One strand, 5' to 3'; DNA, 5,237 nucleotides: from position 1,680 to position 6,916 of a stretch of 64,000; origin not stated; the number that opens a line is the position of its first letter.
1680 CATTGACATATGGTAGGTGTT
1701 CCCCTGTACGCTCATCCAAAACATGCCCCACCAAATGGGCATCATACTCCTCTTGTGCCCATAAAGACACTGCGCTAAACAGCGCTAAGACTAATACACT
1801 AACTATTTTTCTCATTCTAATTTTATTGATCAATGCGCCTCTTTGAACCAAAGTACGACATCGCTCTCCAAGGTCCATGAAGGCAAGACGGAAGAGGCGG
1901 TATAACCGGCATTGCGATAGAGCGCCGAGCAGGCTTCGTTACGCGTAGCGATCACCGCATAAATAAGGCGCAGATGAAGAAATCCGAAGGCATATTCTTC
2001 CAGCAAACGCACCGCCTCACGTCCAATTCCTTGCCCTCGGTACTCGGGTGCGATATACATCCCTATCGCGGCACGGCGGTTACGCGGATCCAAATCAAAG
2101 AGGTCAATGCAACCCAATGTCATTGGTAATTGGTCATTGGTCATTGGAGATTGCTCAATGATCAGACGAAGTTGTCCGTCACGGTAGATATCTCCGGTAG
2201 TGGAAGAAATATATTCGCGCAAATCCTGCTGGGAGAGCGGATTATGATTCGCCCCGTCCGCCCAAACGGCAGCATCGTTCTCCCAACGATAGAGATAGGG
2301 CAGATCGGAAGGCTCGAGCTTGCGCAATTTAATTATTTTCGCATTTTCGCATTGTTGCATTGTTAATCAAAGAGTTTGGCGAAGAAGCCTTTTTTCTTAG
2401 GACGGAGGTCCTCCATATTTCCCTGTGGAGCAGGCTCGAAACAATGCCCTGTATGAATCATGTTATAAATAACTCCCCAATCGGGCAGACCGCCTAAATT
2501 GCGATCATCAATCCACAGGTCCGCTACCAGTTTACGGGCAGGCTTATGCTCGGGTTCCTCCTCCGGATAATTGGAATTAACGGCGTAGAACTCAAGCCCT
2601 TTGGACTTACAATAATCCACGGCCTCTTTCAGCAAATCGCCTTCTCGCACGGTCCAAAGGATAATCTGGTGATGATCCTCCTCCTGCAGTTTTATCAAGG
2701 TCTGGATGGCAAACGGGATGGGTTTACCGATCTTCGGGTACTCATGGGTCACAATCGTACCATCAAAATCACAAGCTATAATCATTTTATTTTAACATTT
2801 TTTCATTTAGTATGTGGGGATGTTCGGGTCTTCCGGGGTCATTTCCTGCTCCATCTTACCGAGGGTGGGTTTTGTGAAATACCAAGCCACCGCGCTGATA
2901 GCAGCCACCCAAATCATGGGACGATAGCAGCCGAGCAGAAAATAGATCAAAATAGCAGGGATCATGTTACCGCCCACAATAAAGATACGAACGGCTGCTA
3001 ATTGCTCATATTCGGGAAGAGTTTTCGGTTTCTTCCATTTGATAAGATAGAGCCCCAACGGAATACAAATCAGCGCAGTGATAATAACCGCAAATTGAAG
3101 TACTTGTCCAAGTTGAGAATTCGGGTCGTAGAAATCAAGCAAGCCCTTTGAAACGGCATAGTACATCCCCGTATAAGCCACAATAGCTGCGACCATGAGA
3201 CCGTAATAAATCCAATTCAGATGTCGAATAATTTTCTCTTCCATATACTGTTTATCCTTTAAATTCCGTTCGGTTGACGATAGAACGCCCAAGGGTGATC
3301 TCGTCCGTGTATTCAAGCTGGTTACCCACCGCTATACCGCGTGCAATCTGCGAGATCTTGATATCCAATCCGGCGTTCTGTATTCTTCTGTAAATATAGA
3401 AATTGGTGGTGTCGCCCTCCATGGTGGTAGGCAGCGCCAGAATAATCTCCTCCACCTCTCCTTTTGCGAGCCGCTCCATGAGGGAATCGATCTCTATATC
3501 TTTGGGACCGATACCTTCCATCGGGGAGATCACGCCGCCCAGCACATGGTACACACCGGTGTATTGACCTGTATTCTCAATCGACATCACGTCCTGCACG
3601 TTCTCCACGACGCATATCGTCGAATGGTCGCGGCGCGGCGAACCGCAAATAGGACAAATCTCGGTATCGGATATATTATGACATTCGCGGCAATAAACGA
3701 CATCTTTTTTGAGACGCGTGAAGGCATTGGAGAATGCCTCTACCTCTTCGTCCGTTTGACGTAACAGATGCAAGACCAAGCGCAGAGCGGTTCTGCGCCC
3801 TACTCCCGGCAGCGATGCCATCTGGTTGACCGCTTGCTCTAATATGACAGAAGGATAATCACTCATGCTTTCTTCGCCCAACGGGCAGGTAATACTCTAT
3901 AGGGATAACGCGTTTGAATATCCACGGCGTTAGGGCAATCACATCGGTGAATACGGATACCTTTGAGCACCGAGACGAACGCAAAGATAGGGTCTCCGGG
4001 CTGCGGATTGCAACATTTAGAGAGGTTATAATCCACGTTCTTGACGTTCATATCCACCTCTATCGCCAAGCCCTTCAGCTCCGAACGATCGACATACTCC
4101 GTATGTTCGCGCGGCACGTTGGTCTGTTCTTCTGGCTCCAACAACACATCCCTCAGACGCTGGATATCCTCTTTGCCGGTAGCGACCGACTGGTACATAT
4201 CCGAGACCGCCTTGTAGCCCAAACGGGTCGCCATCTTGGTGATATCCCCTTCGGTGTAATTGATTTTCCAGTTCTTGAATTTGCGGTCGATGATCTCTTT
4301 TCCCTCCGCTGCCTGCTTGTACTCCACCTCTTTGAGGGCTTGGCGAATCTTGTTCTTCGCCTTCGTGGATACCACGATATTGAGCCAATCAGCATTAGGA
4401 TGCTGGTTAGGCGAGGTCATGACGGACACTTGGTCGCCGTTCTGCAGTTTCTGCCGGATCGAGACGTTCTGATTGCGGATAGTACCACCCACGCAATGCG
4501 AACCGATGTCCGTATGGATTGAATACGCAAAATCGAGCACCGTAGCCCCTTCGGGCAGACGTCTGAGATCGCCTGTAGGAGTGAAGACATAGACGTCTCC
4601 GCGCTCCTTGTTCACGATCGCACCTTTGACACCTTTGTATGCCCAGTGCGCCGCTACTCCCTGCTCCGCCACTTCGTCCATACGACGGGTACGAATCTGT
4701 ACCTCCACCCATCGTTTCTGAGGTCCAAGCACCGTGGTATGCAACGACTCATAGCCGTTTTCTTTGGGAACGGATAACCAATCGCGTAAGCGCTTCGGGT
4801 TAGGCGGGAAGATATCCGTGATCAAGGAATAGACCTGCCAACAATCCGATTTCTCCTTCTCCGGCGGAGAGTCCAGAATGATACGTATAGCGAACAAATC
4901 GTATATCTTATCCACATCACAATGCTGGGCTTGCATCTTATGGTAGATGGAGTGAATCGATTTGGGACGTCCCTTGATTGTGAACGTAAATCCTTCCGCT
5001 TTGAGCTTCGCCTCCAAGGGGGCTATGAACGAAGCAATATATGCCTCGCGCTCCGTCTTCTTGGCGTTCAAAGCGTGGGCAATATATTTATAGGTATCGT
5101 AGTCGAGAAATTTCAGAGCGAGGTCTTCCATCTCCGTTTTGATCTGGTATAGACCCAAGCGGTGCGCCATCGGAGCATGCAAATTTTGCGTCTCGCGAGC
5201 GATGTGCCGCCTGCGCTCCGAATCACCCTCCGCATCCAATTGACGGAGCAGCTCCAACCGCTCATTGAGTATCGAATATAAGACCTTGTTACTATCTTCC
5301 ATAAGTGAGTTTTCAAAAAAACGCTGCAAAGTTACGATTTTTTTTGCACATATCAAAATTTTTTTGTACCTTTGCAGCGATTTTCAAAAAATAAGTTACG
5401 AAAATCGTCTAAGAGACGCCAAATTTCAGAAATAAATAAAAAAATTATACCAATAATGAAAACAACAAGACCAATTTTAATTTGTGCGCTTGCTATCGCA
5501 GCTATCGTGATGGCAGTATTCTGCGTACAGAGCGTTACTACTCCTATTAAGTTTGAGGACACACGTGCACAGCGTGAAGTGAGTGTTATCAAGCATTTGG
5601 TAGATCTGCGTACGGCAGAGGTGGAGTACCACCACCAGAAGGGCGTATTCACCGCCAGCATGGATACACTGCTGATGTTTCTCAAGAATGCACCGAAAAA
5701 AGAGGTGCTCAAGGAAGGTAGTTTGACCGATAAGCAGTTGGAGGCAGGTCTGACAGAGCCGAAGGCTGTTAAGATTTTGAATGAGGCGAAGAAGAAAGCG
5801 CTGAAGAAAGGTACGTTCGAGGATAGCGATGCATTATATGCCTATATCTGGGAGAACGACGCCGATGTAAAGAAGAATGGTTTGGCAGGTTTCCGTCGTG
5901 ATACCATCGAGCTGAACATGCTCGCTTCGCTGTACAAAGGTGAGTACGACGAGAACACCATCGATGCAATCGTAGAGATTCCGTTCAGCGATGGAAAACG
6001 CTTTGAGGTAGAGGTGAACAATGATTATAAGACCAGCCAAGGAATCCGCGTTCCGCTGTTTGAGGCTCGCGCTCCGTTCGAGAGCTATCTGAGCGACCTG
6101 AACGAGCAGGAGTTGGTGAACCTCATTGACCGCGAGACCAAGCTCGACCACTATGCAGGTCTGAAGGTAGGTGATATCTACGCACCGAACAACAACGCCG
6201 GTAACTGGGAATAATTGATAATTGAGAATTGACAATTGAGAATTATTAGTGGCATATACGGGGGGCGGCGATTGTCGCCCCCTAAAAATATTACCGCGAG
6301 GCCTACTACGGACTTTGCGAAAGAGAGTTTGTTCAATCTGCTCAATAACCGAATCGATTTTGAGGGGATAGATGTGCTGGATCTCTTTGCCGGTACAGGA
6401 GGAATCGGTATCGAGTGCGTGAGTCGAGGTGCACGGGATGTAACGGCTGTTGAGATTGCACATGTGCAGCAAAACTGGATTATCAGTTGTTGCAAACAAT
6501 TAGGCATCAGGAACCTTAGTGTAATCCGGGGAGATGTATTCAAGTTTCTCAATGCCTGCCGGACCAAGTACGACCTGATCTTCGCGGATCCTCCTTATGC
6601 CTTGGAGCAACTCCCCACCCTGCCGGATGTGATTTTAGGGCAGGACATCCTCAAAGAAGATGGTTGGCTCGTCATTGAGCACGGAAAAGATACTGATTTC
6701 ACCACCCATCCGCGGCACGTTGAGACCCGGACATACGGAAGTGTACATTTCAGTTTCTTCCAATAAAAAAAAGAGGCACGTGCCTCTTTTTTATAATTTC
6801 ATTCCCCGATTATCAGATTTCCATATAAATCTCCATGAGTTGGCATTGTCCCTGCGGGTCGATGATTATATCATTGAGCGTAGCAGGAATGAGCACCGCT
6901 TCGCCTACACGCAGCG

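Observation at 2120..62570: Dispersed families of 7-8 bp short tandem repeat arrays at gene junctions and in-frame inside genes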

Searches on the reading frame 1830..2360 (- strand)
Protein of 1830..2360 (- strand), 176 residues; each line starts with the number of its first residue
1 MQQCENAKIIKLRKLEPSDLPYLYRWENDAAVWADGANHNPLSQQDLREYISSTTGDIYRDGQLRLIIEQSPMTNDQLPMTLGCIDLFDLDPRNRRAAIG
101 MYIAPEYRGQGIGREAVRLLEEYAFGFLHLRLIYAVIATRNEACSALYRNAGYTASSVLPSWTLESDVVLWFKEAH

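Call 7: search_protein_families(library=pfam, proteins=[window:1830-2360:-])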
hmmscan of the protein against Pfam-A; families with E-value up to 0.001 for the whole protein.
window:1830-2360:- (176 aa): 4 families
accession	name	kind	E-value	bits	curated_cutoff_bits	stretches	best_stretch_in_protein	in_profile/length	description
PF13302.13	Acetyltransf_3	-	2.9e-20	73.8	25.4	1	11-153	3-137/138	Acetyltransferase (GNAT) domain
PF00583.31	Acetyltransf_1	-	2.2e-12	47.7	20.7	1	82-153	45-116/116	Acetyltransferase (GNAT) family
PF13508.13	Acetyltransf_7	-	1e-08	35.8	27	1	82-154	15-83/84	Acetyltransferase (GNAT) domain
PF13420.13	Acetyltransf_4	-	0.00018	22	24.3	1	87-155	66-136/155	Acetyltransferase (GNAT) domain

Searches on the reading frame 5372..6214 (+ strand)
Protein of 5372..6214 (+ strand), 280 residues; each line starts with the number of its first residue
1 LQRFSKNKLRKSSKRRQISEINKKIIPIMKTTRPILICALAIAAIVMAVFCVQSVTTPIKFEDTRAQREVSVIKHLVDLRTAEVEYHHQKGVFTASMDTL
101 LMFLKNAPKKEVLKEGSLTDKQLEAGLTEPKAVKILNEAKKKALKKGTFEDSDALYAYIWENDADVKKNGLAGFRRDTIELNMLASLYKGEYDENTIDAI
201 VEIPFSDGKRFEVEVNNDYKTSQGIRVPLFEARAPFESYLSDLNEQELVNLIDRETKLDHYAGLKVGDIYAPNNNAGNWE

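Call 16: search_protein_families(library=pfam, proteins=[window:5372-6214:+])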
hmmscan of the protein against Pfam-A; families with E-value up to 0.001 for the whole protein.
window:5372-6214:+ (280 aa): 0 families

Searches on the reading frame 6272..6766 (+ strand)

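Call 58: search_protein_families(library=pfam, proteins=[window:6272-6766:+])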
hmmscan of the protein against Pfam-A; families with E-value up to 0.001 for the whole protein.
window:6272-6766:+ (164 aa): 5 families
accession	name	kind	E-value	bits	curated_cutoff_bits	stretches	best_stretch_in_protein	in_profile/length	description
PF03602.21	Cons_hypoth95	-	2e-33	116.1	24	1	4-164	16-182/182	Conserved hypothetical protein 95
PF13847.12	Methyltransf_31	-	2.7e-06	27.5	27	1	31-139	3-113/145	Methyltransferase domain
PF09445.16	Methyltransf_15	-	1.1e-05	25.5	22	1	35-109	4-81/165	RNA cap guanine-N2 methyltransferase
PF05175.20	MTS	-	7.5e-05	22.9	23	1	12-112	15-111/170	Methyltransferase small domain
PF13649.12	Methyltransf_25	-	0.00032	21.7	27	1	35-105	1-70/97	Methyltransferase domain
